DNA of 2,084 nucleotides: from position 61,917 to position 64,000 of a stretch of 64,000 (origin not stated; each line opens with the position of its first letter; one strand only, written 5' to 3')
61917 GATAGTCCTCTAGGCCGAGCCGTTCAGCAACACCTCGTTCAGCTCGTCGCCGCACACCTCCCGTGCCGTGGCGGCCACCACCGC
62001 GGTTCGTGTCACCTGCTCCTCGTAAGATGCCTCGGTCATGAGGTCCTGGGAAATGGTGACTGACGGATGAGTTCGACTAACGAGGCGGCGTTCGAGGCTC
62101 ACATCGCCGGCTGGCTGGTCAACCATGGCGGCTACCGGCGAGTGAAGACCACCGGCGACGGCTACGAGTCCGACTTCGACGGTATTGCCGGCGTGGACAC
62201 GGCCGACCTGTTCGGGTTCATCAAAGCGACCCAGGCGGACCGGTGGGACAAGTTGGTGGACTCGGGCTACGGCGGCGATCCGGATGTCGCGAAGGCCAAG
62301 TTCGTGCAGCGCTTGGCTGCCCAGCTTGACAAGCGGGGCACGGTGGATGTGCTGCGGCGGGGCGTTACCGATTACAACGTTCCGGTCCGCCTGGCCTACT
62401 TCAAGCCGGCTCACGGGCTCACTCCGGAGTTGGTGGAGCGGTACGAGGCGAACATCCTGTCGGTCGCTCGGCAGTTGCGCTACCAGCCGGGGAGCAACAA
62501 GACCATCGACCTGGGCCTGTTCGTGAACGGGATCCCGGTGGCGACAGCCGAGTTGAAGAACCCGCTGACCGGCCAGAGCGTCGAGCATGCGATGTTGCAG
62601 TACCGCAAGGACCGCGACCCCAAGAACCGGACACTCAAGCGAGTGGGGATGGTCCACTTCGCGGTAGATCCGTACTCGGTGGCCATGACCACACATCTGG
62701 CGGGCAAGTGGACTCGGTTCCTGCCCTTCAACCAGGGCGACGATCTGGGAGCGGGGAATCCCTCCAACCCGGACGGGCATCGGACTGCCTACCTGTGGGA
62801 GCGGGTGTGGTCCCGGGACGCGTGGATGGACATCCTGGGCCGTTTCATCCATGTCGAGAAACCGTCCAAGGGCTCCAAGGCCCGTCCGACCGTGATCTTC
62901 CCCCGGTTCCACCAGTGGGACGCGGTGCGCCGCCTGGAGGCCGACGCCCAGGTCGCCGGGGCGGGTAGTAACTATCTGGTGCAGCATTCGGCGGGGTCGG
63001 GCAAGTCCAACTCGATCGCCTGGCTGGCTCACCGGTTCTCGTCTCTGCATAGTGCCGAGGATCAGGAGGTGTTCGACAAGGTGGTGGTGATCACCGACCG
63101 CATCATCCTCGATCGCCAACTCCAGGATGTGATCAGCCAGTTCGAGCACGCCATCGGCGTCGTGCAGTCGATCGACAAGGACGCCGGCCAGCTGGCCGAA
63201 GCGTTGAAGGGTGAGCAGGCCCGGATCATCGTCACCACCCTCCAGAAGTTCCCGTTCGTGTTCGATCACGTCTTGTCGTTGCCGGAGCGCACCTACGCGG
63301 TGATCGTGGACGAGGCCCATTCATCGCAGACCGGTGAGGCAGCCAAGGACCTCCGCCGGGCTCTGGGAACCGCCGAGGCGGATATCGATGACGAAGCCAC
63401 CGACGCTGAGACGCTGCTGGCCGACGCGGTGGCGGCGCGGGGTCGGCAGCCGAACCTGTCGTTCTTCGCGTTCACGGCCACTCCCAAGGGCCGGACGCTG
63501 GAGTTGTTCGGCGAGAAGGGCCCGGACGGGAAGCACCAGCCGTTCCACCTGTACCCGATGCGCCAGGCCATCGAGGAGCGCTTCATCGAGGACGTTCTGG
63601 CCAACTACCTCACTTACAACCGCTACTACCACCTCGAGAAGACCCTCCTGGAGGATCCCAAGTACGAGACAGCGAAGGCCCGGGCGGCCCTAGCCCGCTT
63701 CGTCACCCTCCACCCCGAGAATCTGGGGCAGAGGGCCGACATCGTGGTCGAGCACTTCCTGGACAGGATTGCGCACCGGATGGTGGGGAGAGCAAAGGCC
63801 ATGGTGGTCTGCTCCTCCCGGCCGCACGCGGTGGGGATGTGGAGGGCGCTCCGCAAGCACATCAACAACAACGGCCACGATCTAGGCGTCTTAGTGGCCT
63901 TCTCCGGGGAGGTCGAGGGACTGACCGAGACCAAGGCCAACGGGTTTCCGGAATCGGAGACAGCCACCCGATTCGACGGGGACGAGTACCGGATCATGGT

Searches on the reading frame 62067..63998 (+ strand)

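Call 78: search_protein_families(library=pfam, proteins=[window:62067-63998:+], max_evalue=0.00001)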
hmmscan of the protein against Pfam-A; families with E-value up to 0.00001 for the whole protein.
window:62067-63998:+ (644 aa): 4 families
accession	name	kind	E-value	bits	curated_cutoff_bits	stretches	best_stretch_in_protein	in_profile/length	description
PF18766.7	SWI2_SNF2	-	2.1e-22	80.3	26.7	1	282-436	1-146/221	SWI2/SNF2 ATPase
PF04313.20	HSDR_N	-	1e-13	52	25.1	1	125-212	106-194/198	Type I restriction enzyme R protein N terminus (HSDR_N)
PF04851.21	ResIII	-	8.5e-12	45.7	22.5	1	279-428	4-145/164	Type III restriction enzyme, res subunit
PF00270.35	DEAD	-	2.5e-08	34.2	26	1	299-479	13-165/167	DEAD/DEAH box helicase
